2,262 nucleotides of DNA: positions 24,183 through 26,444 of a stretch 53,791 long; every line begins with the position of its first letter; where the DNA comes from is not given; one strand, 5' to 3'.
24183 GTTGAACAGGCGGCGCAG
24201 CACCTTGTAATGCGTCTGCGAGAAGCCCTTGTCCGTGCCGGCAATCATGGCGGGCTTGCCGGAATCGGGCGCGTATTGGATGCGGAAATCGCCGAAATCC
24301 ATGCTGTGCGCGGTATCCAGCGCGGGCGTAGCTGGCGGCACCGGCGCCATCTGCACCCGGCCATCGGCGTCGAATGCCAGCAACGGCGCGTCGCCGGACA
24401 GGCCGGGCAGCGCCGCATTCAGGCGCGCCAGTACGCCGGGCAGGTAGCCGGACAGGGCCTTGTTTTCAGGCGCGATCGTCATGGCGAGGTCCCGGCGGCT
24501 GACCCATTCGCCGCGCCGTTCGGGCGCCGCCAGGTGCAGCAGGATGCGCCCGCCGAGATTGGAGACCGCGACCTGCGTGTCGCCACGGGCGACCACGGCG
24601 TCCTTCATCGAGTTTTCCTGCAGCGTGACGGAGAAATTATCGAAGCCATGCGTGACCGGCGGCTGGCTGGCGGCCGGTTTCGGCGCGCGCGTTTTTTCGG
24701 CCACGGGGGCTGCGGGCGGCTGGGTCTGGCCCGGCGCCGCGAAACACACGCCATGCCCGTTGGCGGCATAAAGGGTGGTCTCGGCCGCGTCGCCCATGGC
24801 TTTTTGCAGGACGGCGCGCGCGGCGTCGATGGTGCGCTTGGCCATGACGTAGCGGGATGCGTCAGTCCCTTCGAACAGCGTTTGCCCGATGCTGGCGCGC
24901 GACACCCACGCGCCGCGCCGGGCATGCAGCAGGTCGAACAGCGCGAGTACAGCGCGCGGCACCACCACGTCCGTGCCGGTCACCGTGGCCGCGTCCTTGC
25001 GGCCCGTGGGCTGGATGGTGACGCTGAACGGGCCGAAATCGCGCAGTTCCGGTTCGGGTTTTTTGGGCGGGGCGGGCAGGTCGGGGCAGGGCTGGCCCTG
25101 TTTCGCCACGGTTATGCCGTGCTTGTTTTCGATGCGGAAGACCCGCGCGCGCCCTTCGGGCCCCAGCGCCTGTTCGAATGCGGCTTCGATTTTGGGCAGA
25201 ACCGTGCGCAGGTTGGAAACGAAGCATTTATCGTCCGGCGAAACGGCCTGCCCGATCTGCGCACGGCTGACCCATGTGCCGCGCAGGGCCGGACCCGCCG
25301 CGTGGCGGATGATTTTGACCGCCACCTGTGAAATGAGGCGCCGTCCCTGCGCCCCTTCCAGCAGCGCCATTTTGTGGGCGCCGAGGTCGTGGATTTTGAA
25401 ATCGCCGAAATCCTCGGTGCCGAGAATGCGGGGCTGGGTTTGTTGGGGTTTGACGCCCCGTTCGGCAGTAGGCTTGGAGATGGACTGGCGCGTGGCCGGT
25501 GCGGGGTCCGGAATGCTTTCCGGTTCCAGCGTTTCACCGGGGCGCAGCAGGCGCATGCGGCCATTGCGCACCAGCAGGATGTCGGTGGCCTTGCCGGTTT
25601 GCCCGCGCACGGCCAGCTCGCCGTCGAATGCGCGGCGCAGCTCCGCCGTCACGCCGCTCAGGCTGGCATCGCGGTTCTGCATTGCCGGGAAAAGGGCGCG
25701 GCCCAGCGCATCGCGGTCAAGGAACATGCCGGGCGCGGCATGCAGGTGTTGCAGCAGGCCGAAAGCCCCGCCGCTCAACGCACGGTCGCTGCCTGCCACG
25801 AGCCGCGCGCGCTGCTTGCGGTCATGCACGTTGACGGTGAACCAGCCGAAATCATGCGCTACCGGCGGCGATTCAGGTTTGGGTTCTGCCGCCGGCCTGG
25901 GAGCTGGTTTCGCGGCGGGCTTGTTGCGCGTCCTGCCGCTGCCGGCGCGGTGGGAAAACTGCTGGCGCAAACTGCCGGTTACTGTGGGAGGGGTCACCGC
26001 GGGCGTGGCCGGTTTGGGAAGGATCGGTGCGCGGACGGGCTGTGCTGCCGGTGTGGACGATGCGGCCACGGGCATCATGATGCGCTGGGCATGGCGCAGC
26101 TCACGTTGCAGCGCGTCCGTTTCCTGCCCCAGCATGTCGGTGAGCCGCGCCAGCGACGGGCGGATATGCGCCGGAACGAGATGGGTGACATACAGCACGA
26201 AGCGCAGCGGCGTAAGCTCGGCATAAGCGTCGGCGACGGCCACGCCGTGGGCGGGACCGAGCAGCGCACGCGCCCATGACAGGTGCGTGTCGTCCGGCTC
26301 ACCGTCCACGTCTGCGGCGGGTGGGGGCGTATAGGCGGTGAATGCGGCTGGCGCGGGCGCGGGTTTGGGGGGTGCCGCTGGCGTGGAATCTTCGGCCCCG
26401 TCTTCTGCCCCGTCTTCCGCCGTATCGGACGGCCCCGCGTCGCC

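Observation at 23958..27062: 1034-aa protein with five tandem OmpR/PhoB-type winged-helix modules and no receiver domain, between ffs and dnaX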

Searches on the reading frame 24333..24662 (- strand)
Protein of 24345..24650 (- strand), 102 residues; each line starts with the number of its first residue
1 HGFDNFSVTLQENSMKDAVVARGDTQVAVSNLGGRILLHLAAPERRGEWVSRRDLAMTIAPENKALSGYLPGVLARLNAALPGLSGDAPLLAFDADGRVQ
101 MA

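Call 8: search_protein_families(library=pfam, proteins=[window:24345-24650:-], max_evalue=10)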
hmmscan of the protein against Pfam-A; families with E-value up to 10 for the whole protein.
seq(102 aa): 0 families

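Call 54: search_solved_structures(query=A6, max_evalue=0.01, show_alignments=1)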
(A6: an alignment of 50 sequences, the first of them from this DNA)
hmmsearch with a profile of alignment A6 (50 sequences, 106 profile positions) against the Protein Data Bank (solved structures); distinct sequences matched with E-value up to 0.01: 51.
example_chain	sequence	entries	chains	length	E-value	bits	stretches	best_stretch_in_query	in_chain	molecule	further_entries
1p2f_A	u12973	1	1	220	1.9e-10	44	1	3-104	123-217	Response Regulator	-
2hqn_A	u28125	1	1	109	4.9e-08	36.2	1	3-103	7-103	Putative TRANSCRIPTIONAL REGULATOR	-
5za3_A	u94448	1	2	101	5.6e-08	36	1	21-102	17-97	DNA-binding response regulator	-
8hml_A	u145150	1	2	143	1.5e-07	34.7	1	16-105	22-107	DNA-binding response OmpR family regulator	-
2hwv_A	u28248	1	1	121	1.6e-07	34.6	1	21-105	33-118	DNA-binding response regulator VicR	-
2hqr_A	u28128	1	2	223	2.9e-07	33.7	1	3-102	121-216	Putative TRANSCRIPTIONAL REGULATOR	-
6iju_A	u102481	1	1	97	3.1e-07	33.6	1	10-101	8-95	DNA-binding response regulator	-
6kyx_A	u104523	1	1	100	3.4e-07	33.5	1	10-101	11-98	DNA-binding response regulator ArlR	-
9yfa_A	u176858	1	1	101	3.4e-07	33.5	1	15-104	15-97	Response regulator protein CarR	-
6is4_A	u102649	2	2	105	3.9e-07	33.3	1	10-101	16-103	Response regulator ArlR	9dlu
8hig_A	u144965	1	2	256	5.4e-07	32.8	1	18-105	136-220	DNA-binding response OmpR family regulator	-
2d1v_A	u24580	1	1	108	6.6e-07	32.6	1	21-105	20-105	Transcriptional regulatory protein yycF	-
1kgs_A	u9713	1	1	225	7.5e-07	32.4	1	23-102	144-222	DNA BINDING RESPONSE REGULATOR D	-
2jzy_A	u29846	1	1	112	9e-07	32.1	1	21-102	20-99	Transcriptional regulatory protein PcoR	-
3q9v_A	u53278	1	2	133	9.6e-07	32.1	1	4-83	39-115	DNA-binding response regulator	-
5ju7_A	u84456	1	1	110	0.0026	21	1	24-102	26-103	Transcriptional activator CadC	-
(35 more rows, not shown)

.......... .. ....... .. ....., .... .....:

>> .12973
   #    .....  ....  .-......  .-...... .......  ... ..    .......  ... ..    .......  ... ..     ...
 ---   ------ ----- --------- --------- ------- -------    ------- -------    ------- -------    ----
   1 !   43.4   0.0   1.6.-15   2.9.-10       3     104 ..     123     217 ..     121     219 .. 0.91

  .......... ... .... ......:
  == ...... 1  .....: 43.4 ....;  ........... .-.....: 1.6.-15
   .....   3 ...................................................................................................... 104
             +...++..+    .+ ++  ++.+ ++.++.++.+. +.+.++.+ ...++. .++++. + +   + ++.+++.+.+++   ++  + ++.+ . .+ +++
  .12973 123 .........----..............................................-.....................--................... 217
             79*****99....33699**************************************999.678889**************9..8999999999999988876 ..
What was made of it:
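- On Trans_reg_C / OmpR-PhoB winged helix (PF00486), per module: The 50-module profile hits 49 OmpR-family DNA-binding domains in the PDB, best E 1.9e-10, covering profile positions 3-104 of 106 (call 54).
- Checked: The 50-module profile hits 49 OmpR/PhoB/ToxR/CadC DNA-binding domains in the PDB over nearly its full length (call 54).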

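Call 63: predict_structure(alignment_id=A7)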
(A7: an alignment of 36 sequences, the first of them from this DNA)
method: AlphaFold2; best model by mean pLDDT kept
length: 110 residues; sequences in the alignment: 36
mean_pLDDT: 92.0   pTM: 0.84
mean pLDDT of the five models: 92.0, 91.4, 90.8, 89.5, 89.5
residues with pLDDT >= 90: 88; 70-90: 21; 50-70: 1; < 50: 0
segments of 3 or more residues with pLDDT < 50: none
pLDDT, mean of each block of 10 residues (from residue 1): 92 90 94 95 94 96 94 94 84 92 87
secondary structure, 60 per line:
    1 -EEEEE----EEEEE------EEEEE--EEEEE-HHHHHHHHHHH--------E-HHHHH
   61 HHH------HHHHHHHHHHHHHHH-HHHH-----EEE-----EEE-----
elements in order: E2-6 E11-15 E22-26 E29-33 H35-45 H56-63 H70-84 H86-89 E95-97 E103-105
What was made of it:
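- On Trans_reg_C / OmpR-PhoB winged helix (PF00486), per module: AF2 model of M4: pLDDT 92, elements E2-6, E11-15, E22-26, E29-33, H35-45, H56-63, H70-84, E95-97, E103-105 (call 63).
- Checked: The AF2 model of M4 has pLDDT 92 and the topology b1-b4, a1, b5, a2, a3, wing hairpin (call 63).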

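Call 69: fold_search(model_id=the predicted structure, library=pdb)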
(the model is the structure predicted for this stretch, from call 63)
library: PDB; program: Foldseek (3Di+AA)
matches with E <= 10: 376; with E <= 0.001: 8
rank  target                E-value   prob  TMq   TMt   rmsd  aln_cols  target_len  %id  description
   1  5ju7                  3.0e-04  1.00  0.72  0.74   3.5       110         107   19  DNA BINDING DOMAIN OF E.COLI CADC (released 2017-04-26)
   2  4ixa_A                5.6e-04  1.00  0.61  0.64   4.2       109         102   15  Structure of DNA-binding domain of the response regulator SaeR from Staphylococcus epidermidis (released 2014-01-29)
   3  5dcm_A                5.9e-04  1.00  0.67  0.75   3.0       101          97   17  Structure of a lantibiotic response regulator: C-terminal domain of the nisin resistance regulator NsrR (released 2016-07-06)
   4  2pmu_D                7.1e-04  1.00  0.65  0.74   3.5       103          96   14  Crystal structure of the DNA-binding domain of PhoP (released 2008-02-26)
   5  5za3_A                7.1e-04  1.00  0.66  0.71   3.5       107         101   14  Structure of a C-terminal S. mutans response regulator VicR domain (released 2019-02-06)
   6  5za3_B                9.1e-04  1.00  0.67  0.73   3.6       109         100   14  Structure of a C-terminal S. mutans response regulator VicR domain (released 2019-02-06)
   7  3rjp                  9.6e-04  1.00  0.65  0.73   3.4        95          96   13  Crystal structure of the DNA binding domain of CovR from Streptococcus pyogenes (released 2012-04-25)
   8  2gwr                  9.6e-04  1.00  0.64  0.35   4.1       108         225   17  Crystal structure of the response regulator protein mtrA from Mycobacterium Tuberculosis (released 2006-05-23)
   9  5vfa_B                1.0e-03  1.00  0.66  0.35   3.7       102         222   14  RitR Mutant - C128D (released 2018-04-11)
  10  4u88_B                1.1e-03  1.00  0.66  0.73   3.7       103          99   17  Structure of the DNA-Binding Domain of the Response Regulator SaeR from Staphylococcus aureus (released 2015-08-12)
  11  2hwv                  1.1e-03  1.00  0.66  0.70   3.6       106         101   13  Crystal structure of an essential response regulator DNA binding domain, VicRc in Enterococcus faecalis, a member of the (released 2007-01-23)
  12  3zq7                  1.1e-03  1.00  0.63  0.68   4.2       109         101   19  The Structure of DNA-binding domain of response regulator from Escherichia coli K-12 (released 2012-03-21)
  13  4kny_A                1.1e-03  1.00  0.62  0.34   4.3       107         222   20  Crystal structure of the response regulator KdpE complexed to DNA in an active-like conformation (released 2014-02-19)
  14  5dcm_B                1.3e-03  1.00  0.67  0.74   3.0       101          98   17  Structure of a lantibiotic response regulator: C-terminal domain of the nisin resistance regulator NsrR (released 2016-07-06)
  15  2zxj_A                1.6e-03  1.00  0.67  0.73   3.3       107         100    7  Crystal structure of YycF DNA-binding domain from Staphylococcus aureus (released 2009-01-20)
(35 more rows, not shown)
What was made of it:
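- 24345..24650 (-): wHTH module 4 (aa 805-906), pI 6.1; the module that was modelled. AF2 pLDDT 92 (call 63); Foldseek top 50 hits are all OmpR/PhoB/ToxR/CadC DNA-binding domains (call 69)
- On Trans_reg_C / OmpR-PhoB winged helix (PF00486), per module: The Foldseek top 50 hits are all this fold (call 69).
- Closest known: OmpR/PhoB-family response regulators. Same: Each module has the OmpR/PhoB effector-domain fold and profile similarity (calls 54, 69).
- Closest known: ToxR/CadC and SARP/AfsR one-component OmpR-type regulators. Same: The CadC DNA-binding domain is the single best structural match of module 4 (5ju7, call 69).
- Checked: Its top 50 Foldseek hits are all that fold, TM 0.6-0.75 (call 69).
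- The fold, including the wing, is fully preserved (calls 63, 69).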

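Call 93: find_homologous_proteins(query=A6, max_evalue=1e-8)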
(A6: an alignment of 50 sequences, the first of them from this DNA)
Query A6 (50 sequences): 557 candidates shared short words with the query, none scored E <= 1e-8.

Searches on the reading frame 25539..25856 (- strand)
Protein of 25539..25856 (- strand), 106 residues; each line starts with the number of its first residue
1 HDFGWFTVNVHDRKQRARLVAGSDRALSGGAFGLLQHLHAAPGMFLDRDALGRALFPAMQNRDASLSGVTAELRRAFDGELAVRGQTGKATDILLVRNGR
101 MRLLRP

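Call 8: search_protein_families(library=pfam, proteins=[window:25539-25856:-], max_evalue=10)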
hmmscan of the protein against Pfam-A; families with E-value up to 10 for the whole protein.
seq(106 aa): 0 families

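Call 17: search_solved_structures(query=A1, max_evalue=10, show_alignments=2)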
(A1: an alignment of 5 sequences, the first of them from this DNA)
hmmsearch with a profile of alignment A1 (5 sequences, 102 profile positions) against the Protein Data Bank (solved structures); distinct sequences matched with E-value up to 10: 5.
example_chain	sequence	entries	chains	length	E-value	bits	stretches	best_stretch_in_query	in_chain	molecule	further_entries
9yfa_A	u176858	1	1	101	0.047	17.2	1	15-83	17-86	Response regulator protein CarR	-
1zc6_A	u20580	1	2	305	0.28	14.8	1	30-91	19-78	probable N-acetylglucosamine kinase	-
2hqn_A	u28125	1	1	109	0.6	13.7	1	19-85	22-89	Putative TRANSCRIPTIONAL REGULATOR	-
3q9v_A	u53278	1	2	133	0.7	13.5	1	17-78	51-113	DNA-binding response regulator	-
3q9s_A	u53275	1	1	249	1.6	12.3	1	18-78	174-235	DNA-binding response regulator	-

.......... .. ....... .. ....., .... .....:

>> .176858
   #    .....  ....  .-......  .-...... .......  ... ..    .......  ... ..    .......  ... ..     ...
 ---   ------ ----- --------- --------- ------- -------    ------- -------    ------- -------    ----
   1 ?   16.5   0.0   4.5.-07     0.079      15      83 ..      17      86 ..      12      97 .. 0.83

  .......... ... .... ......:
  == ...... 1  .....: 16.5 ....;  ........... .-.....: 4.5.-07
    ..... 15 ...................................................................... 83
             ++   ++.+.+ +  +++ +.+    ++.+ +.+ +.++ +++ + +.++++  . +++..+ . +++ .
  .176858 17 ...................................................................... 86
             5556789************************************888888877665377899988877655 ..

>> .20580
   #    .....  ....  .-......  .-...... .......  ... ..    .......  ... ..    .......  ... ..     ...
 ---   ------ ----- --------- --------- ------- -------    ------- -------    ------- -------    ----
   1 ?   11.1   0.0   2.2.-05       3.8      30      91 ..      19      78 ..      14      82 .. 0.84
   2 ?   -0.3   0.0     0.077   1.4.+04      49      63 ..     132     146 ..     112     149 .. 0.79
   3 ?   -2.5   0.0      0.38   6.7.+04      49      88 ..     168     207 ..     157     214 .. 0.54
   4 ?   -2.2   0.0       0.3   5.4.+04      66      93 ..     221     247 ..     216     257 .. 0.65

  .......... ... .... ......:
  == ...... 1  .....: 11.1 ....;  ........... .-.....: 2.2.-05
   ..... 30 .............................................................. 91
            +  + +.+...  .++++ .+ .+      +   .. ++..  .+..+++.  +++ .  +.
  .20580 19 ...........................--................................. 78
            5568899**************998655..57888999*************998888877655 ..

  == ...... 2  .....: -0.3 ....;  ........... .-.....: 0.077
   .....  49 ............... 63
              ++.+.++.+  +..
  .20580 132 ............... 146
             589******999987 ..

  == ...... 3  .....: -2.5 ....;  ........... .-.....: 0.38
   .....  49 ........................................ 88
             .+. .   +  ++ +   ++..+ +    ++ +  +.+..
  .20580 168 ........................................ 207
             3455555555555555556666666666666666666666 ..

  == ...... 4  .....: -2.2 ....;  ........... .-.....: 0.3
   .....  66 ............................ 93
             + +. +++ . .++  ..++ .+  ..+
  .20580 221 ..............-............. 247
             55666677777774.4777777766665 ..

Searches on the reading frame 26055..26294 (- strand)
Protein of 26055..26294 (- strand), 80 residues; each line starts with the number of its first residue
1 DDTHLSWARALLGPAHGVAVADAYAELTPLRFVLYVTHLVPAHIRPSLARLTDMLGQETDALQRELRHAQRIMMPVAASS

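Call 68: search_solved_structures(query=A8, max_evalue=10, show_alignments=2)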
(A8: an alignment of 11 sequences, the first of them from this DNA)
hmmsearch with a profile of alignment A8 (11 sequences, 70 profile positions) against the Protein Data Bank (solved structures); distinct sequences matched with E-value up to 10: 29.
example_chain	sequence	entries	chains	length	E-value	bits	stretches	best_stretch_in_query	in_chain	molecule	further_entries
9def_A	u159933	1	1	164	0.014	18.6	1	33-64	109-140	Win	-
7ye1_F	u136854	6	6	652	0.055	16.7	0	33-62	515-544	RNA polymerase sigma factor RpoD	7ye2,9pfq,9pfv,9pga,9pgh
9gdo_F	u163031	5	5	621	0.29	14.4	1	36-63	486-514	RNA polymerase sigma factor RpoD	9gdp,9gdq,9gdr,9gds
9sgv_A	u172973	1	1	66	0.32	14.2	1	36-60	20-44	Ap3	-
8hkc_E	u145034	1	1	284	0.32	14.2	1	34-67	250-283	RNA polymerase sigma factor RpoH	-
4zry_B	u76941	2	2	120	0.38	14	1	32-67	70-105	Keratin, type II cytoskeletal 1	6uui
4ljz_F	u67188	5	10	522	0.45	13.7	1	34-63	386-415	RNA polymerase sigma factor RpoD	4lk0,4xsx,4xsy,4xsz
5vt0_L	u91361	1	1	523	0.45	13.7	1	34-63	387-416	RNA polymerase sigma factor RpoD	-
8k59_F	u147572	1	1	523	0.45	13.7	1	34-63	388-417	RNA polymerase sigma factor RpoD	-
8ad1_F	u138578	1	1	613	0.58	13.4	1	34-63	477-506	RNA polymerase sigma factor RpoD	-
3iyd_F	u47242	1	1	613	0.58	13.4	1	34-63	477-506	RNA polymerase sigma factor rpoD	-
9oc3_F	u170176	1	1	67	0.6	13.3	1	28-66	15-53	Protein FosB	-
5vpa_A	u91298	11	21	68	0.62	13.3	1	28-66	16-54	Protein fosB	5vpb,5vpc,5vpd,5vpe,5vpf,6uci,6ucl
7ue2_A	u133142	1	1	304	0.74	13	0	47-69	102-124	RPB_PLP3_R6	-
6hsb_A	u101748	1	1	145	0.9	12.8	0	26-68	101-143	3-dehydroquinate dehydratase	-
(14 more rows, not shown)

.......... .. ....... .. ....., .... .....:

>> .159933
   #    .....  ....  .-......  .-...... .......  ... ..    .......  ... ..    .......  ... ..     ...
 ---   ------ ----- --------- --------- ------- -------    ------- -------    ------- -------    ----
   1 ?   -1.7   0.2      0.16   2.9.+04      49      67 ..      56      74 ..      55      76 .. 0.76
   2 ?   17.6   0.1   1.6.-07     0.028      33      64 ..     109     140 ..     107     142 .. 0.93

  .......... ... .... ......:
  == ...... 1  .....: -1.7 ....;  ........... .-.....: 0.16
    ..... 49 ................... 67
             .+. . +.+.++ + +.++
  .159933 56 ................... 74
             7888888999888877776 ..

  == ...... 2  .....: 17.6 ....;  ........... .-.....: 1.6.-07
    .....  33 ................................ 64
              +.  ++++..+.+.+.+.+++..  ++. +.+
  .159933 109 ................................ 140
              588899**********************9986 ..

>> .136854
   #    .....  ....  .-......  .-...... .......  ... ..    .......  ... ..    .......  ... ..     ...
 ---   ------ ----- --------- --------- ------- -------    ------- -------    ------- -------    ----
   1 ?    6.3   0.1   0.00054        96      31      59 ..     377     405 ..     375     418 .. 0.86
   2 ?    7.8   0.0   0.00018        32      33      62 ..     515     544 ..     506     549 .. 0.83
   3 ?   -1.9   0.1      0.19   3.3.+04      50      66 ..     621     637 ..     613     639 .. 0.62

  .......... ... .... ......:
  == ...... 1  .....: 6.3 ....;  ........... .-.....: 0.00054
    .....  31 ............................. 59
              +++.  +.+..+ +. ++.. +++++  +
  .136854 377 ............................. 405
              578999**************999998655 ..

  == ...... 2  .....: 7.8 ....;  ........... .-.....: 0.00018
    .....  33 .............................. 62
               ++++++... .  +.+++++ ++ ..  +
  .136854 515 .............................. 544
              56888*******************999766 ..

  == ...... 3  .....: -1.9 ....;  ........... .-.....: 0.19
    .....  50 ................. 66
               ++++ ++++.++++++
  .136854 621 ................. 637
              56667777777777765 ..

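Call 86: search_protein_families(library=pfam, alignment_id=A8, max_evalue=10)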
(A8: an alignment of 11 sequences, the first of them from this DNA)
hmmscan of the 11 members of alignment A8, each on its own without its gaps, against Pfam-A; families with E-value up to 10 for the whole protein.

A. member 1, seq(80 aa): 0 families

B. families by the number of members that match (of 11 scanned): 6 families
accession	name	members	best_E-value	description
PF01865.21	PhoU_div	1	0.017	Protein of unknown function DUF47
PF16767.10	KinB_sensor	1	0.1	Sensor domain of alginate biosynthesis sensor protein KinB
PF09552.15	RE_BstXI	1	0.1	BstXI restriction endonuclease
PF16899.10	Cyclin_C_2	1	0.14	Cyclin C-terminal domain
PF16904.10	PurL_C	1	0.19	Phosphoribosylformylglycinamidine synthase II C-terminus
PF08403.15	AA_permease_N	1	0.24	Amino acid permease N-terminal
